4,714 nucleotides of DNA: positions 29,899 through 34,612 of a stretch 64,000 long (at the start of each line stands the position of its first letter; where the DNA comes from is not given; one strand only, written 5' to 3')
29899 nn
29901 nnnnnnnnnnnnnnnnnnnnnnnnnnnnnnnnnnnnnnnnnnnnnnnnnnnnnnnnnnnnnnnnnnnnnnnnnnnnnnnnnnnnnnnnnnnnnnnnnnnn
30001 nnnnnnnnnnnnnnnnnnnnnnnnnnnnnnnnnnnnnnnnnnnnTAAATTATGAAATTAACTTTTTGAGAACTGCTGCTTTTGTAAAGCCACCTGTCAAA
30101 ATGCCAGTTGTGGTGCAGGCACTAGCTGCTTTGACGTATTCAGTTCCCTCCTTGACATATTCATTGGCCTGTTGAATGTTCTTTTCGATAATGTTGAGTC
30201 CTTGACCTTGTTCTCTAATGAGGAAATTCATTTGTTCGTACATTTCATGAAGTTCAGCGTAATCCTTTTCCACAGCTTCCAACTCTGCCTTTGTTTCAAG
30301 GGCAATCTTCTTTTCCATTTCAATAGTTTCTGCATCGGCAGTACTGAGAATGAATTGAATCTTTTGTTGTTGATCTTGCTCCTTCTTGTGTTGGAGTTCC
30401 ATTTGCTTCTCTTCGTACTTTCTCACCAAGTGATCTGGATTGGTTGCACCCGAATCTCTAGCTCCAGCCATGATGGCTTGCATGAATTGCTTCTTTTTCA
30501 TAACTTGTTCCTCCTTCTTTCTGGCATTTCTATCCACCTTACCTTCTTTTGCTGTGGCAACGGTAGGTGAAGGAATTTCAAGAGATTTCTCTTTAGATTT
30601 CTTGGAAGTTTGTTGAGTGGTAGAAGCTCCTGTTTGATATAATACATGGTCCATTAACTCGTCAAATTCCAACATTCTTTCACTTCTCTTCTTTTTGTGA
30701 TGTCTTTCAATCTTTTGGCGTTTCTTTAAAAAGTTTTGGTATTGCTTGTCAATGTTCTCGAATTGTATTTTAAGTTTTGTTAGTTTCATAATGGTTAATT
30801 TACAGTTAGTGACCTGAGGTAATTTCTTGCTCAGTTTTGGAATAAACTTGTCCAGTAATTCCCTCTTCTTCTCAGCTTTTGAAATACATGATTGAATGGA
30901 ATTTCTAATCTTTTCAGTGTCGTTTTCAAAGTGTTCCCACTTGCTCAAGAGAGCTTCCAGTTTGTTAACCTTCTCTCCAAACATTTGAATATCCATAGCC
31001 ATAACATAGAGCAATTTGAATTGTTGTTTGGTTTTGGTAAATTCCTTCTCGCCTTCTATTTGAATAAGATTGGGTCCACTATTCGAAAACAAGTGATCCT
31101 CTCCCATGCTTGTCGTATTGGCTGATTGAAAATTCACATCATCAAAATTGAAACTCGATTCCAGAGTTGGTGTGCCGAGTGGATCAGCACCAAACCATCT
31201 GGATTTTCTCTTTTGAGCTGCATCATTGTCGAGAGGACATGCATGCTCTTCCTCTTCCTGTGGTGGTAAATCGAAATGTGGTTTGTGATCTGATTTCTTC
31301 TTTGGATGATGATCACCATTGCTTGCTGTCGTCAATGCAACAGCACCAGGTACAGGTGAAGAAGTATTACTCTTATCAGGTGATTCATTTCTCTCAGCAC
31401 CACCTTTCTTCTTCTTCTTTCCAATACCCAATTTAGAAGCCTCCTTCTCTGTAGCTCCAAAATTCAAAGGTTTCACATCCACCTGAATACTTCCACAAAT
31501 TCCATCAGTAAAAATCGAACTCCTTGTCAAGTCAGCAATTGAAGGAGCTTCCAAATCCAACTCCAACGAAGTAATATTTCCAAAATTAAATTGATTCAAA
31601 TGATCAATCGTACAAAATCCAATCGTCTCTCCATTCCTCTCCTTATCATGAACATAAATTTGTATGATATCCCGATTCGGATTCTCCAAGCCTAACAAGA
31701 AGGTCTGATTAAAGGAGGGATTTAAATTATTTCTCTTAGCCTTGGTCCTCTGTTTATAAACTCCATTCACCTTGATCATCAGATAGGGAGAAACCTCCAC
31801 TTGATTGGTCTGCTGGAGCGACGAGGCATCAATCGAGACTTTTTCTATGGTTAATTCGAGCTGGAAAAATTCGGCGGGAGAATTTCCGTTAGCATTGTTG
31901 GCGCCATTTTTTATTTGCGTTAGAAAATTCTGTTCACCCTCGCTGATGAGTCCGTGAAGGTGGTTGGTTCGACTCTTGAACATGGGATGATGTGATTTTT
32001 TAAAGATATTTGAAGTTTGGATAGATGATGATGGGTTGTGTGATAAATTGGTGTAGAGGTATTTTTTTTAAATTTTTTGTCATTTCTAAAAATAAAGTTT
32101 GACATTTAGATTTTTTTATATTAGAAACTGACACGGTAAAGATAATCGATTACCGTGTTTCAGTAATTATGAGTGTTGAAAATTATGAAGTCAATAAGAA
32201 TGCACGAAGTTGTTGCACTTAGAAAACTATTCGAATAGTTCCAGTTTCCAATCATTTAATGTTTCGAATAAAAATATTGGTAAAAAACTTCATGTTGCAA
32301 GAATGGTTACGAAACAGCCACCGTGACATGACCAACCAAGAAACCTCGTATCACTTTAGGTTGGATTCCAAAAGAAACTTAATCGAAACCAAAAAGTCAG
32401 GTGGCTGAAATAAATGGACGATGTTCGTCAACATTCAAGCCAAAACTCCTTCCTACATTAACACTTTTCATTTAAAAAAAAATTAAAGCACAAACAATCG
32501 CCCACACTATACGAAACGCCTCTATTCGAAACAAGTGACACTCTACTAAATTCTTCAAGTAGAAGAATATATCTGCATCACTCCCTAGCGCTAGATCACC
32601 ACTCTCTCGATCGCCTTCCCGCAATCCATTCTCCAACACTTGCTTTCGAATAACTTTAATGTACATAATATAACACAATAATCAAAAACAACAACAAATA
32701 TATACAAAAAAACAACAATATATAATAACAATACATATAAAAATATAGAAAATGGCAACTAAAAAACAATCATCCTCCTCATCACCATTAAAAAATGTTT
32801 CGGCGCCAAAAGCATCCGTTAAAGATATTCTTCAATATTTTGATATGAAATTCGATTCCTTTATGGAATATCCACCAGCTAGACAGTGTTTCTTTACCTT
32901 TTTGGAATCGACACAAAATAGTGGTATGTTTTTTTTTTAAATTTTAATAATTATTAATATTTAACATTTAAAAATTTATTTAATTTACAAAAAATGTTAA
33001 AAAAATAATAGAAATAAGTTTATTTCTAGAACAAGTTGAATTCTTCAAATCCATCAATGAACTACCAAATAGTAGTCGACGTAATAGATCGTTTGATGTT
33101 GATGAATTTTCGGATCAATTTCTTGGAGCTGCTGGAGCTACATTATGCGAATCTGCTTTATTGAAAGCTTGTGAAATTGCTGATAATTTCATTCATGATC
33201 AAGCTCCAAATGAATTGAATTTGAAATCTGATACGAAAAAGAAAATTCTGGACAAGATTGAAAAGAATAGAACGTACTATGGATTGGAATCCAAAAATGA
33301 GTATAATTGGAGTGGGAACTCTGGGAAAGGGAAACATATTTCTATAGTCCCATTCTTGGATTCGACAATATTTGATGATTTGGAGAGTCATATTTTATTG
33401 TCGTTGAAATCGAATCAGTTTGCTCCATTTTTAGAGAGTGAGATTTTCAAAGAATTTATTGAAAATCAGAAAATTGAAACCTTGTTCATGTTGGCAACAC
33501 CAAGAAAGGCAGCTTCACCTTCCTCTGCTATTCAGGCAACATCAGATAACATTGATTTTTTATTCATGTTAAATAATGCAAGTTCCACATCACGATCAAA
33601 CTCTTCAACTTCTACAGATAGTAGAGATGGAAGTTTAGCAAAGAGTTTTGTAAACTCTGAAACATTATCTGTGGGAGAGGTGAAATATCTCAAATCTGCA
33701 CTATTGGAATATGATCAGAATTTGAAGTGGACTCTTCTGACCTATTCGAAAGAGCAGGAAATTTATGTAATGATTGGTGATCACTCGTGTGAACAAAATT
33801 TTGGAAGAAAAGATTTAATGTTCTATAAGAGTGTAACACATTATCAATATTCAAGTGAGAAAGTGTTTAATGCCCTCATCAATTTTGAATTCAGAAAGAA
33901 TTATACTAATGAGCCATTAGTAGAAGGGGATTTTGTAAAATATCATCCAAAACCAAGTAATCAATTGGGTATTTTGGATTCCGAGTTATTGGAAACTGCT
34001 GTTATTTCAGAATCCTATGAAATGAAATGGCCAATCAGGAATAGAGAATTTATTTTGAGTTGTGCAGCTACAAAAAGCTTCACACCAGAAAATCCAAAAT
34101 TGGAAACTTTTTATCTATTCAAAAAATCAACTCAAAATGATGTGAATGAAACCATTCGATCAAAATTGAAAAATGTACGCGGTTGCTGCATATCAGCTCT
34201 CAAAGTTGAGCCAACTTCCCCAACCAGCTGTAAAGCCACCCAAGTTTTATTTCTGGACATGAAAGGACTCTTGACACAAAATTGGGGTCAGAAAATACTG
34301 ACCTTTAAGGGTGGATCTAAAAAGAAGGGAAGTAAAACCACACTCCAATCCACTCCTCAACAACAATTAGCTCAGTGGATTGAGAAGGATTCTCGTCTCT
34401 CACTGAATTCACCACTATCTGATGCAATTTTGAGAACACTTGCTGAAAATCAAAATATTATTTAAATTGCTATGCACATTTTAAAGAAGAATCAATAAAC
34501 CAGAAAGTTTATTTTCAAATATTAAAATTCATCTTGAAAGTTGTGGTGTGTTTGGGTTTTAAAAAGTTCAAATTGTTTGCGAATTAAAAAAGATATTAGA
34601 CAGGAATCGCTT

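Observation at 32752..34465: RGS domain fused to a START/Bet v1-like lipid-binding domain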

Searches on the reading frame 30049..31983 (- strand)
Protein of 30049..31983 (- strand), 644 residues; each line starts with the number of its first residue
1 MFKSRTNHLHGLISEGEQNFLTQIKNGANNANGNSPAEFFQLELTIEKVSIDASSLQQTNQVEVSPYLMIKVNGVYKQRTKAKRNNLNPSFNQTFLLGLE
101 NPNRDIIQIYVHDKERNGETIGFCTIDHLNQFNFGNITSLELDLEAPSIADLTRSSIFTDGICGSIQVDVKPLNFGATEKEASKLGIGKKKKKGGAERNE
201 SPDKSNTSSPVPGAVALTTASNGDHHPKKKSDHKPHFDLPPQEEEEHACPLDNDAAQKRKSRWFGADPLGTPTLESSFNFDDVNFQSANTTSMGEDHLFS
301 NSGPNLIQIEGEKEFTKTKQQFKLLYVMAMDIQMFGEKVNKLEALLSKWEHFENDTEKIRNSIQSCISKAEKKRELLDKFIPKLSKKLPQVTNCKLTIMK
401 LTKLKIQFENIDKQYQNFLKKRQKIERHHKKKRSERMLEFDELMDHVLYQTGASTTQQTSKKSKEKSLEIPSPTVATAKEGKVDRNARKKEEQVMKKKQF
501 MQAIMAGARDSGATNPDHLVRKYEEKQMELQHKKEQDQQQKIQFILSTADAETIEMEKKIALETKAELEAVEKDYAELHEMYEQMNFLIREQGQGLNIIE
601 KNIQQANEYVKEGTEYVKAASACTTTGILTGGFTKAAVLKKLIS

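Call 45: list_cluster_members(proteins=[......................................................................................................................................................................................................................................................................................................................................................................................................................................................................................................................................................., window:30052-31983:-, window:34991-37939:-])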
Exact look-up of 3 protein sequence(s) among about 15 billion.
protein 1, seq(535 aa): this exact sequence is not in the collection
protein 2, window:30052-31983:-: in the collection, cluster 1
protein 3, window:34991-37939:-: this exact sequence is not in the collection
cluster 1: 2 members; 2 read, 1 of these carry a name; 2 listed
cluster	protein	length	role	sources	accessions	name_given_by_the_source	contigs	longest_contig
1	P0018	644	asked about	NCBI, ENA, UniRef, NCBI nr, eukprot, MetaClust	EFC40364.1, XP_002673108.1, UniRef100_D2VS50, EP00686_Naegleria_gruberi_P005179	C2 domain-containing protein [Naegleria gruberi] | C2 domain-containing protein n=1 Tax=Naegleria gruberi TaxID=5762 RepID=D2VS50_NAEGR | XP_002673108.1 C2 domain-containing protein [Naegleria gruberi strain NEG-M]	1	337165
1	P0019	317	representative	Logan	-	-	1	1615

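Call 47: find_encoding_contigs(protein=window:30049-31983:-, flank=8000, max_places=2)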
Protein window:30049-31983:- (644 aa): 1 contig read that carries it; 1 place shown.
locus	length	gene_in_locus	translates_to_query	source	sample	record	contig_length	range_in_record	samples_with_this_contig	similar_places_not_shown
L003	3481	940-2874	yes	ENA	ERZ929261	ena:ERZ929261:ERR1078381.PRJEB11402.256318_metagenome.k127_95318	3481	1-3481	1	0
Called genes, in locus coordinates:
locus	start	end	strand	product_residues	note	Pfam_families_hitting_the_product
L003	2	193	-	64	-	?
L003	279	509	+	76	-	-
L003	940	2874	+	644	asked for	PF00168:C2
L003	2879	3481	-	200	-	?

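Call 52: search_protein_families(library=pfam, proteins=[window:30052-31983:-], max_evalue=0.1)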
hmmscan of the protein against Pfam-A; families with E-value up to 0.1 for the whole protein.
window:30052-31983:- (644 aa): 3 families
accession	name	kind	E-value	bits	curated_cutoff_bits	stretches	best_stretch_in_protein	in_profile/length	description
PF00168.36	C2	-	6.9e-12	45.9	22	1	51-131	8-91/104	C2 domain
PF17107.11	SesA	-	0.023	15.3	26.3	0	348-386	50-89/122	N-terminal domain on NACHT_NTPase and P-loop NTPases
PF11445.13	DUF2894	-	0.084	13.9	25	0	414-522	48-154/185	Protein of unknown function (DUF2894)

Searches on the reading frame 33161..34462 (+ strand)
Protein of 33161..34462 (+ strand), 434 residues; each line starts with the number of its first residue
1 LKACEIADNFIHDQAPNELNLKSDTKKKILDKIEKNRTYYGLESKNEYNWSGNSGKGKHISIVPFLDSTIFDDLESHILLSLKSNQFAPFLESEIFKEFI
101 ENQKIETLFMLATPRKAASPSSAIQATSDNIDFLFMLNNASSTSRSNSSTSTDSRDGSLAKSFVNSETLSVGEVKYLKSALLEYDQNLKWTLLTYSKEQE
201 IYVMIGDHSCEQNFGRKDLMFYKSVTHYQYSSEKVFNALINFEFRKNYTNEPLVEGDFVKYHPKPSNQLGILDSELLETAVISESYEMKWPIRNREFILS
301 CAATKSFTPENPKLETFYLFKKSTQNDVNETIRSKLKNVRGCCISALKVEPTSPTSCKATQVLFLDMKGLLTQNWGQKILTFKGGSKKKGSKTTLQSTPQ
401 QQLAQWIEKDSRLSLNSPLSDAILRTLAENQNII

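Call 62: search_protein_families(library=pfam, proteins=[window:33161-34462:+], max_evalue=10)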
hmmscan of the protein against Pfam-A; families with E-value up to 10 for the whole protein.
seq(434 aa): 2 families
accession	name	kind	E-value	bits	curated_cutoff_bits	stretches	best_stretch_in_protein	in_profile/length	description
PF00615.24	RGS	-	1.2e-07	32.6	23.9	1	2-99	49-117/117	Regulator of G protein signaling domain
PF11873.13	Mltc_N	-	0.1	12.8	22.6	1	59-99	96-136/161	Membrane-bound lytic murein transglycosylase C, N-terminal domain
